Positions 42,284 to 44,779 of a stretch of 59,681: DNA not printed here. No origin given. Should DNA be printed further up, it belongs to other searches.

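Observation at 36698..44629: Uncharacterised three-gene block (giant TPR solenoid, Cys4-coiled-coil-TPR protein, degenerate Clp-like double AAA+) inserted between era and mltG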

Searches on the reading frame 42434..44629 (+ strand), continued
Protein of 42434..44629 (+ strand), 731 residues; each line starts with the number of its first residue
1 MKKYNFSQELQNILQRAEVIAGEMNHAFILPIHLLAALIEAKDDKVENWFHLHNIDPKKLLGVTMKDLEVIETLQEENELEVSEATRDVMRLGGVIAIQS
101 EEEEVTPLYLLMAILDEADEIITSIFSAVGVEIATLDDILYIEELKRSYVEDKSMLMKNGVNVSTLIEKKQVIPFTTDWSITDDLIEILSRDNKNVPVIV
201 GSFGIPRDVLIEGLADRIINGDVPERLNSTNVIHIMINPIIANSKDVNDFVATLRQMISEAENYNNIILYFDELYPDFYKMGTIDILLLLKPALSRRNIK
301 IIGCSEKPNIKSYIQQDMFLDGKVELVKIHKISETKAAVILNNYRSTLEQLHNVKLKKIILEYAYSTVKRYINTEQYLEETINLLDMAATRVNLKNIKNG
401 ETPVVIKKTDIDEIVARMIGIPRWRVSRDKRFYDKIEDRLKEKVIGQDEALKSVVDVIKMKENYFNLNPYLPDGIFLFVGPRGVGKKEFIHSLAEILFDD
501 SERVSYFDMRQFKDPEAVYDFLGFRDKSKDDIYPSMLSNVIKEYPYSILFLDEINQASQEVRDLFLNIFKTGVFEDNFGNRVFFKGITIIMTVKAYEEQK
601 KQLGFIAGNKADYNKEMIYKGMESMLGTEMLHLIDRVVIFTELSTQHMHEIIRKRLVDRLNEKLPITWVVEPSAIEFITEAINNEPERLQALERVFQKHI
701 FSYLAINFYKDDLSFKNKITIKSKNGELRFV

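Call 15: find_encoding_contigs(protein=P0004, flank=10000, max_places=1)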
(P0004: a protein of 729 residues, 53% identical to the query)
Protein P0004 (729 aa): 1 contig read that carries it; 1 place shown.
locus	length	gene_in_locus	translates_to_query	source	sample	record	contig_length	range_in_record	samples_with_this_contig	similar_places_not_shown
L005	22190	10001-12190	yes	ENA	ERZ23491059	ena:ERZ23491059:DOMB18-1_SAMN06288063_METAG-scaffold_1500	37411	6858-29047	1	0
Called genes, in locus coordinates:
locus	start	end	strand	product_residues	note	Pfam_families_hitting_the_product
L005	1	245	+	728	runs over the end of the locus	PF07697:7TMR-HDED, PF07698:7TM-7TMR_HD (weak), PF01966:HD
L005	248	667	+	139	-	PF02130:YbeY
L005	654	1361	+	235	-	PF01219:DAGK_prokar, PF01569:PAP2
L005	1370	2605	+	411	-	PF01595:CNNM, PF00571:CBS, PF03471:CorC_HlyC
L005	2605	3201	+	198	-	PF04367:DUF502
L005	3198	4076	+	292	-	PF00071:Ras (weak), PF00350:Dynamin_N (faint), PF01926:MMR_HSR1, PF02421:FeoB_N, PF04548:AIG1 (weak), PF10662:PduV-EutP, PF00009:GTP_EFTU, PF07650:KH_2, +2 more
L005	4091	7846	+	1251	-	PF07719:TPR_2 (faint), PF12895:ANAPC3 (faint), PF13174:TPR_6 (faint), PF13176:TPR_7 (faint), PF13181:TPR_8 (faint), PF13424:TPR_12 (faint), PF13428:TPR_14 (faint), PF13429:TPR_15 (faint), +10 more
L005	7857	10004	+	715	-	PF00515:TPR_1 (weak), PF13414:TPR_11 (weak), PF13431:TPR_17 (weak), PF21033:RMD1-3 (weak), PF00515:TPR_1 (weak), PF07719:TPR_2 (weak), PF13181:TPR_8 (weak), PF13414:TPR_11 (weak), +7 more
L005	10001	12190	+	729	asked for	PF02861:Clp_N, PF00004:AAA (faint), PF17871:AAA_lid_9 (weak), PF07724:AAA_2, PF07728:AAA_5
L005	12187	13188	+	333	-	PF02618:YceG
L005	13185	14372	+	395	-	PF01136:Peptidase_U32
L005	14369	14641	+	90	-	-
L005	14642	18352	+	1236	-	PF00512:HisKA, PF02518:HATPase_c, PF14501:HATPase_c_5 (faint)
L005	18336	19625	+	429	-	PF00072:Response_reg, PF00158:Sigma54_activat, PF01078:Mg_chelatase (faint), PF14532:Sigma54_activ_2, PF00004:AAA (weak), PF07728:AAA_5 (weak), PF25601:AAA_lid_14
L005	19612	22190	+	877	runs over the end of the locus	PF05547:Peptidase_M6 (faint), PF18962:Por_Secre_tail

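Call 16: find_encoding_contigs(protein=P0003, flank=10000, max_places=1)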
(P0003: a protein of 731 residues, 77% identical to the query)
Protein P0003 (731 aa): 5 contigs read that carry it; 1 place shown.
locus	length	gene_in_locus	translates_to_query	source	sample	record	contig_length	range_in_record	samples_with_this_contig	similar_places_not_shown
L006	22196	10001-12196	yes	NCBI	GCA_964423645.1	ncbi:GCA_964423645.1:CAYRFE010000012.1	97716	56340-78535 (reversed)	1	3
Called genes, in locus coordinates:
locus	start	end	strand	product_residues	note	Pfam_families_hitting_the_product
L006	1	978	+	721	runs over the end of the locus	PF07697:7TMR-HDED, PF01966:HD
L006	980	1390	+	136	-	PF02130:YbeY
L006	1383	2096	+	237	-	PF01219:DAGK_prokar, PF01569:PAP2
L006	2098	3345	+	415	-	PF01595:CNNM, PF00571:CBS, PF03471:CorC_HlyC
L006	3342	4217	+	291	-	PF00009:GTP_EFTU (weak), PF00350:Dynamin_N (faint), PF01926:MMR_HSR1, PF02421:FeoB_N, PF04548:AIG1, PF07650:KH_2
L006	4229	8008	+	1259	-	PF13414:TPR_11 (faint), PF13428:TPR_14 (faint), PF14559:TPR_19 (faint), PF25058:ARM_TT21 (faint), PF00515:TPR_1 (faint), PF07719:TPR_2 (faint), PF13424:TPR_12 (faint)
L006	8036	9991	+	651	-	PF13428:TPR_14 (faint), PF00515:TPR_1 (faint), PF07719:TPR_2 (faint), PF13174:TPR_6 (faint), PF13181:TPR_8 (faint), PF13424:TPR_12 (faint), PF13414:TPR_11 (weak), PF13432:TPR_16 (weak), +2 more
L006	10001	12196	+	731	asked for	PF02861:Clp_N, PF00004:AAA (faint), PF17871:AAA_lid_9, PF07724:AAA_2, PF07728:AAA_5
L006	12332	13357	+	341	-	PF02618:YceG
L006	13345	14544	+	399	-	PF01136:Peptidase_U32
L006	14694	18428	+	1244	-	PF00672:HAMP (faint), PF02518:HATPase_c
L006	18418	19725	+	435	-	PF00072:Response_reg, PF00158:Sigma54_activat, PF01078:Mg_chelatase (faint), PF14532:Sigma54_activ_2, PF07728:AAA_5 (weak), PF25601:AAA_lid_14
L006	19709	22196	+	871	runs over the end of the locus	PF18962:Por_Secre_tail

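Call 21: find_related_loci(query=A2, collection=genome_contigs, flank=10000)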
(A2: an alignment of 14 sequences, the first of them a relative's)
Query A2 (731 aa) in genome_contigs; peptide patterns used: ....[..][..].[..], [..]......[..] (x = any residue, [..] = any of these).
156 stretches matched a pattern; 11 encode a relative of the query (tblastn E <= 1e-3); 11 distinct loci.
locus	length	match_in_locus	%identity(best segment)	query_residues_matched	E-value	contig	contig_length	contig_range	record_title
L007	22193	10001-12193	77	1-731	0e+0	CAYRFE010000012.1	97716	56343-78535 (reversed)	MAG TPA_asm: uncultured bacterium isolate binchicken_co113_13 genome assembly, contig: NODE_221_length_97716_cov_19.3192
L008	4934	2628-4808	49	1-728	0e+0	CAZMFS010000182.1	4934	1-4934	MAG TPA_asm: uncultured bacterium isolate binchicken_co13_79 genome assembly, contig: NODE_29799_length_4934_cov_3.52531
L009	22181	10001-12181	50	1-728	0e+0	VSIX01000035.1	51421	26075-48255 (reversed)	MAG: Candidatus Mcinerneyibacterium aminivorans isolate ARYD3 Ga0210604_1038, whole genome shotgun sequence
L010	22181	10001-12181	49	4-731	0e+0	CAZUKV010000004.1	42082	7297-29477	MAG TPA_asm: uncultured bacterium isolate binchicken_co13_249 genome assembly, contig: NODE_924_length_42082_cov_19.4469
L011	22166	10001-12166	45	1-728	0e+0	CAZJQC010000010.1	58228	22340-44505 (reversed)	MAG TPA_asm: uncultured bacterium isolate binchicken_co42_300 genome assembly, contig: NODE_363_length_58228_cov_15.4630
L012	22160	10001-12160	43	4-728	0e+0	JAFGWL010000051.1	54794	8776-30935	MAG: Candidatus Mcinerneyibacteriota bacterium isolate ZodW_Metabat.255 k87_9907595, whole genome shotgun sequence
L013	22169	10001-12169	43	1-728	0e+0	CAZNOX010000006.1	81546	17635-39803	MAG TPA_asm: uncultured bacterium isolate binchicken_co271_194 genome assembly, contig: NODE_376_length_81546_cov_15.858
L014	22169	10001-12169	42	1-728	0e+0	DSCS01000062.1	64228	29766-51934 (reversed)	MAG TPA_asm: Bacillota bacterium isolate SpSt-1200 Ga0129302_1000068, whole genome shotgun sequence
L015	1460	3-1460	41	53-543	1e-140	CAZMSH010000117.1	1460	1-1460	MAG TPA_asm: uncultured Rikenellaceae bacterium isolate SRP241341_co1_99 genome assembly, contig: NODE_59982_length_1460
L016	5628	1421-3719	46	1-729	2e-105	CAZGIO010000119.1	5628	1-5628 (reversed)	MAG TPA_asm: uncultured bacterium isolate binchicken_co42_15 genome assembly, contig: NODE_28007_length_5628_cov_3.70787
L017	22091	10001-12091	27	156-729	1e-28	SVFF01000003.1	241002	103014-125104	MAG: Lachnospiraceae bacterium isolate SIG325 NODE_589_length_241002_cov_6.049013, whole genome shotgun sequence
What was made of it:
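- The scan of 185,579 species genomes gave 10 orthologous loci, labelled Mcinerneyibacteriota, unlabelled or apparently mislabelled, plus one canonical Clp locus (call 21).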

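Call 52: predict_structure(alignment_id=A2)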
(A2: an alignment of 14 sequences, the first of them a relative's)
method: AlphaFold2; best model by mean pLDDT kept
length: 731 residues; sequences in the alignment: 14
mean_pLDDT: 83.1   pTM: 0.61
mean pLDDT of the five models: 83.1, 77.2, 76.5, 75.6, 74.3
residues with pLDDT >= 90: 198; 70-90: 452; 50-70: 73; < 50: 8
segments of 3 or more residues with pLDDT < 50: 609-611
pLDDT, mean of each block of 10 residues (from residue 1): 72 91 87 94 90 88 90 68 83 79 86 89 89 77 62 65 79 74 87 84 69 88 83 85 83 85 82 81 82 80 83 84 83 71 82 87 88 79 89 75 85 90 87 89 87 88 61 86 79 92 92 92 78 85 87 92 92 82 86 70 58 72 85 88 85 92 90 93 81 90 86 85 88 82
secondary structure, 60 per line:
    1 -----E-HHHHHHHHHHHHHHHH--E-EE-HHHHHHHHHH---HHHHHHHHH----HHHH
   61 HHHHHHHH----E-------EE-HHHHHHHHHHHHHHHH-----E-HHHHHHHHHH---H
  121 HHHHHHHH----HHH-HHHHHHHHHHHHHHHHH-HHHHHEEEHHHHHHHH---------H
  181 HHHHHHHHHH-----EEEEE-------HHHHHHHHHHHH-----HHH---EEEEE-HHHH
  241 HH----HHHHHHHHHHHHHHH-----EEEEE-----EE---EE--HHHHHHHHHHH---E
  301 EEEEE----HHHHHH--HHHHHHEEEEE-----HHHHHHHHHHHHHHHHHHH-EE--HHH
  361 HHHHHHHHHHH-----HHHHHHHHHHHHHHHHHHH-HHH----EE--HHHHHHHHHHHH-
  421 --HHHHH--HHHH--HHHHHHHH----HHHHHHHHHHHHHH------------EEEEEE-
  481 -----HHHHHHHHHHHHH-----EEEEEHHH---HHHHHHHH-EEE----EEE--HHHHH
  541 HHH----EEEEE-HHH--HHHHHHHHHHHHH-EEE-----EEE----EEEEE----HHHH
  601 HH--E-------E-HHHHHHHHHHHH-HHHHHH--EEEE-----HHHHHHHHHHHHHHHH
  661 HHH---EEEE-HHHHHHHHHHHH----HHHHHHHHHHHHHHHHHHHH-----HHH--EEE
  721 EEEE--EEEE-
elements in order (helices of 4 or more, strands of 3 or more residues): H8-23 H31-40 H44-52 H57-68 H84-99 H107-116 H120-128 H137-153 H155-159 E160-162 H163-170 H180-190 E196-200 H208-219 E231-235 H237-242 H247-261 E267-271 H286-296 E300-305 H310-315 H318-323 E324-328 H334-352 H358-371 H377-395 H408-419 H423-427 H430-433 H436-443 H448-461 E474-479 H486-498 E504-508 H515-522 E524-526 E531-533 H536-543 E548-552 H559-571 E573-575 E581-583 E588-592 H597-602 H615-626 H628-633 E636-639 H645-663 E667-670 H672-683 H688-707 E718-724 E727-730
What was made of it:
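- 42434..44629 (+): P3: 731-aa Clp/Hsp100-derived double AAA+ protein (N domain, D1, D2, no M domain) with degenerate catalytic and pore-loop motifs. AF2 pLDDT 83 (call 52).
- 44231..44248 (+): P3 KKQ-LGF motif at the position of the ClpP-docking tripeptide loop of ClpA (IGL) and ClpC (VGF). The lowest-pLDDT segment of the model (609-611) follows it directly, consistent with a flexible loop (call 52).
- On Functional AAA+ unfoldase: A nearby Tyr533 is conserved but lies off the predicted hairpin tip (call 52).
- On ClpP-partner ATPases (ClpA, ClpC, ClpX, ClpE): It is next to the lowest-pLDDT segment of the model (call 52).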

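Call 57: fold_search(model_id=the predicted structure, library=pdb)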
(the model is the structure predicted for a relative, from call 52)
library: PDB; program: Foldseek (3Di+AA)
matches with E <= 10: 1694; with E <= 0.001: 1126
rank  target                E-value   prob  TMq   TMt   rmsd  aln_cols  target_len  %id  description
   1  9a66_A                4.0e-46  1.00  0.68  0.62  13.5       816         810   22  Integrative model of CLPC-CLPP by crosslinking MS and deep learning (released 2024-09-18)
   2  9rai_b                2.1e-44  1.00  0.62  0.59  13.8       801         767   24  Structure of the S.aureus MecA/ClpC/ClpP degradation system (released 2025-09-10)
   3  9rai_e                3.3e-44  1.00  0.62  0.60  12.9       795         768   24  Structure of the S.aureus MecA/ClpC/ClpP degradation system (released 2025-09-10)
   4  9rai_d                1.1e-42  1.00  0.61  0.59  13.3       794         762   24  Structure of the S.aureus MecA/ClpC/ClpP degradation system (released 2025-09-10)
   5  9rai_c                1.2e-41  1.00  0.62  0.59  13.8       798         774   24  Structure of the S.aureus MecA/ClpC/ClpP degradation system (released 2025-09-10)
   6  9qqr_B                3.2e-40  1.00  0.57  0.55  19.1       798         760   23  S.aureus ClpC decameric resting state (released 2025-07-30)
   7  4d2q_A                9.7e-40  1.00  0.57  0.53  11.1       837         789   21  Negative-stain electron microscopy of E. coli ClpB mutant E432A (BAP form bound to ClpP) (released 2014-06-04)
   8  9rai_f                1.6e-39  1.00  0.57  0.56  13.7       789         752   23  Structure of the S.aureus MecA/ClpC/ClpP degradation system (released 2025-09-10)
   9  9qcl_B                3.6e-39  1.00  0.58  0.56  18.8       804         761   23  S.aureus ClpC tetradecameric resting state (released 2025-08-27)
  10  9gi1_c                1.8e-38  1.00  0.62  0.75   6.0       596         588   27  Structure of the S.aureus MecA/ClpC/ClpP degradation system (released 2025-08-20)
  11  9qrw_C                3.0e-38  1.00  0.56  0.55  19.3       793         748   22  S.aureus ClpC dodecameric resting state (released 2025-07-30)
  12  3j3s_A                3.9e-38  1.00  0.59  0.54  17.0       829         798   21  Structural dynamics of the MecA-ClpC complex revealed by cryo-EM (released 2013-05-15)
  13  9gi1_b                4.3e-38  1.00  0.63  0.77   5.6       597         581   26  Structure of the S.aureus MecA/ClpC/ClpP degradation system (released 2025-08-20)
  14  6n8z_B                1.1e-37  1.00  0.62  0.63  12.7       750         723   23  HSP104DWB extended conformation (released 2019-01-02)
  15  6w6j_D                1.2e-37  1.00  0.63  0.65   9.9       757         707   22  The Mycobacterium tuberculosis ClpB disaggregase hexamer structure with a locally refined N-terminal domain in the pre (released 2021-05-26)
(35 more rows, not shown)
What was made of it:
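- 42434..44629 (+): Top Foldseek matches are ClpC, ClpB, Hsp104 and ClpA (call 57).
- On Clp/Hsp100 class I AAA+ superfamily (P3): Foldseek to ClpC, ClpB, Hsp104 and ClpA, E down to 4e-46 (calls 52, 57).
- Closest known: ClpA. Different: Structure-based identity is about 23-25% (call 57).
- The top Foldseek matches are ClpC/ClpP complexes, ClpB, Hsp104 and ClpA, with E down to 4e-46 (calls 52, 57).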

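Call 68: find_related_loci(query=A2, collection=metagenome_contigs, flank=10000)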
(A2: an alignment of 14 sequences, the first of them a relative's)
Query A2 (731 aa) in metagenome_contigs; peptide patterns used: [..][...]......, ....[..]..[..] (x = any residue, [..] = any of these).
600 stretches matched a pattern (row limit reached: there are more); 5 encode a relative of the query (tblastn E <= 1e-3); 5 distinct loci.
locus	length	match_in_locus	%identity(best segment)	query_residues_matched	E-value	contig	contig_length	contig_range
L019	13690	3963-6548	29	1-728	1e-28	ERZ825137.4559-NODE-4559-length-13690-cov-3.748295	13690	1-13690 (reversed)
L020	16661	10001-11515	22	181-665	2e-24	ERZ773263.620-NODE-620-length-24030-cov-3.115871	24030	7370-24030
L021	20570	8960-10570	22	178-700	1e-23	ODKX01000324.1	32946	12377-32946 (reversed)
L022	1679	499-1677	24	5-372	1e-22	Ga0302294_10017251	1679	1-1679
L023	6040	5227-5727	27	180-344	2e-10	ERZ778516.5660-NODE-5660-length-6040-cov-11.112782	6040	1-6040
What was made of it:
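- No locus with different flanks was found (calls 21, 68).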

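Call 76: search_protein_families(library=padloc, proteins=[window:42434-44629:+], max_evalue=0.001)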
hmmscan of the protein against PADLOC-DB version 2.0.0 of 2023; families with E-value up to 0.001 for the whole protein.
window:42434-44629:+ (731 aa): 2 families
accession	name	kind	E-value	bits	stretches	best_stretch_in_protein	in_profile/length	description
PDLC03838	DolB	-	1.9e-12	45.1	1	429-593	126-276/375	-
PDLC04606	PDC-M37B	-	2e-06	25.3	1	338-599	49-298/390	-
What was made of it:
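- Tried and rejected: Only a generic AAA+ hit to DolB (call 76).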

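Call 78: find_encoding_contigs(protein=P0015, flank=10000, max_places=2)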
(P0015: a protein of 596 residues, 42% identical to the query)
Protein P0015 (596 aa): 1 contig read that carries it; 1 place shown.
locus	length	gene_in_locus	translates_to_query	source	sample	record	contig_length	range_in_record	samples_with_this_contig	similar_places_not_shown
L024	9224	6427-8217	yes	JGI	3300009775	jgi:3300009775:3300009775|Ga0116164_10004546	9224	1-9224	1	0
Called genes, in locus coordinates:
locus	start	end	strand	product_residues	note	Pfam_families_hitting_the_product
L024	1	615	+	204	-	?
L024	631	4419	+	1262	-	PF07719:TPR_2 (faint), PF13174:TPR_6 (faint), PF13181:TPR_8 (faint), PF13414:TPR_11 (faint), PF13424:TPR_12 (faint), PF13428:TPR_14 (faint), PF13432:TPR_16 (faint), PF14559:TPR_19 (faint), +4 more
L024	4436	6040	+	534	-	PF13174:TPR_6 (faint), PF13424:TPR_12 (faint), PF13432:TPR_16 (faint), PF13431:TPR_17 (faint), PF13414:TPR_11 (weak), PF13181:TPR_8 (weak), PF00515:TPR_1 (weak), PF07719:TPR_2 (weak), +4 more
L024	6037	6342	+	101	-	PF02861:Clp_N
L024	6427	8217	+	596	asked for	PF00004:AAA (faint), PF07728:AAA_5 (faint), PF07724:AAA_2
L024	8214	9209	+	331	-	PF02618:YceG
